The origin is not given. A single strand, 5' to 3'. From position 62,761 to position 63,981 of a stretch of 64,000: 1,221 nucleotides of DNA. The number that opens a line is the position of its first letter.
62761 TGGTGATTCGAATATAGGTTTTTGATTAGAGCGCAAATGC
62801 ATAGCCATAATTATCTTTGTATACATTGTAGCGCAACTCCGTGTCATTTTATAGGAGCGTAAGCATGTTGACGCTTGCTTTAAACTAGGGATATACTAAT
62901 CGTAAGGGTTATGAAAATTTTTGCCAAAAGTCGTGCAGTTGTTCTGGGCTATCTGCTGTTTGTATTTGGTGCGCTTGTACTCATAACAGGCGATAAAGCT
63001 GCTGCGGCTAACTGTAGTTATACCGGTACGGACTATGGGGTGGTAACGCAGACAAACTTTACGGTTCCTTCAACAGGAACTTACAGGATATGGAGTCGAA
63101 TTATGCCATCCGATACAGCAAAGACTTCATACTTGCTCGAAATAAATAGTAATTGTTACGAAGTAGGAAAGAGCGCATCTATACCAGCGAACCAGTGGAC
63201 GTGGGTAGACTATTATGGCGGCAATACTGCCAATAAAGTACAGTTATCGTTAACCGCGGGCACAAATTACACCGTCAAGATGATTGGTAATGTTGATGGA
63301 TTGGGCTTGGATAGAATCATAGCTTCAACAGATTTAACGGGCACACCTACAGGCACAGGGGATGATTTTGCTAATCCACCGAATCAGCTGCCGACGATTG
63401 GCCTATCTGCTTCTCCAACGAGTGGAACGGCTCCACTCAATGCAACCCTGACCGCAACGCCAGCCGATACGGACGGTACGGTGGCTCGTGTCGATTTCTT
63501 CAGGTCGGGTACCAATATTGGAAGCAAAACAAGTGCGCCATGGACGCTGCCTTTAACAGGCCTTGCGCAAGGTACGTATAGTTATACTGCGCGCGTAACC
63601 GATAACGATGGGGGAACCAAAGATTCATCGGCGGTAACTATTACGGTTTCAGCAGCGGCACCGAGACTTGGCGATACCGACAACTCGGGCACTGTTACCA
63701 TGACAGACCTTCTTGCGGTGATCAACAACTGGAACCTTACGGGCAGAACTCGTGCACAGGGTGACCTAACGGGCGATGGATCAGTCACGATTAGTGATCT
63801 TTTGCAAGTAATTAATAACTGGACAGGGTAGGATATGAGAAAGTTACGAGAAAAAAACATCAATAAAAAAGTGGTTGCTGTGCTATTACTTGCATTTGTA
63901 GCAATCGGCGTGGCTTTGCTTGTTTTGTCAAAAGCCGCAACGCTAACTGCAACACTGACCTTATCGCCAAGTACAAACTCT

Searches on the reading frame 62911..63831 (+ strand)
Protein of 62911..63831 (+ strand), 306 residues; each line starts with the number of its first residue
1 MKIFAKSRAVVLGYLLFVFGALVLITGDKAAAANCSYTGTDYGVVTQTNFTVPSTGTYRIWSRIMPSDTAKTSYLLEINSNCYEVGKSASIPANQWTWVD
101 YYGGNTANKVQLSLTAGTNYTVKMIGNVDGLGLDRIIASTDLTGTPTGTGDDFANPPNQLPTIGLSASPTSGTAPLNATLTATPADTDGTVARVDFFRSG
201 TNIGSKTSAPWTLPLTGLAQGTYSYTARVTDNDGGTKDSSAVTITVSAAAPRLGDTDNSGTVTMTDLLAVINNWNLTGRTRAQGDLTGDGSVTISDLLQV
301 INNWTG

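Call 66: search_protein_families(library=pfam, proteins=[window:62911-63831:+], max_evalue=0.001)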
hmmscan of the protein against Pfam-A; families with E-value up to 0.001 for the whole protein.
window:62911-63831:+ (306 aa): 5 families
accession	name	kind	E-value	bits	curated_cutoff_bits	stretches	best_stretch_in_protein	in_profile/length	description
PF00404.24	Dockerin_1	-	1.6e-09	38.3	22.9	1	253-302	1-54/57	Dockerin type I domain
PF17957.7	Big_7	-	1.9e-08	35.3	24.1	1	168-227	7-70/70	Bacterial Ig domain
PF19077.6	Big_13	-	2.1e-05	25.4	27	1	184-246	29-100/102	Bacterial Ig-like domain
PF22352.2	K319L-like_PKD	-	7.1e-05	23.2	27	1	201-246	39-84/84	K319L-like, PKD domain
PF16640.11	Big_3_5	-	0.00027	21.9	35.5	1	165-247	1-88/88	Bacterial Ig-like domain (group 3)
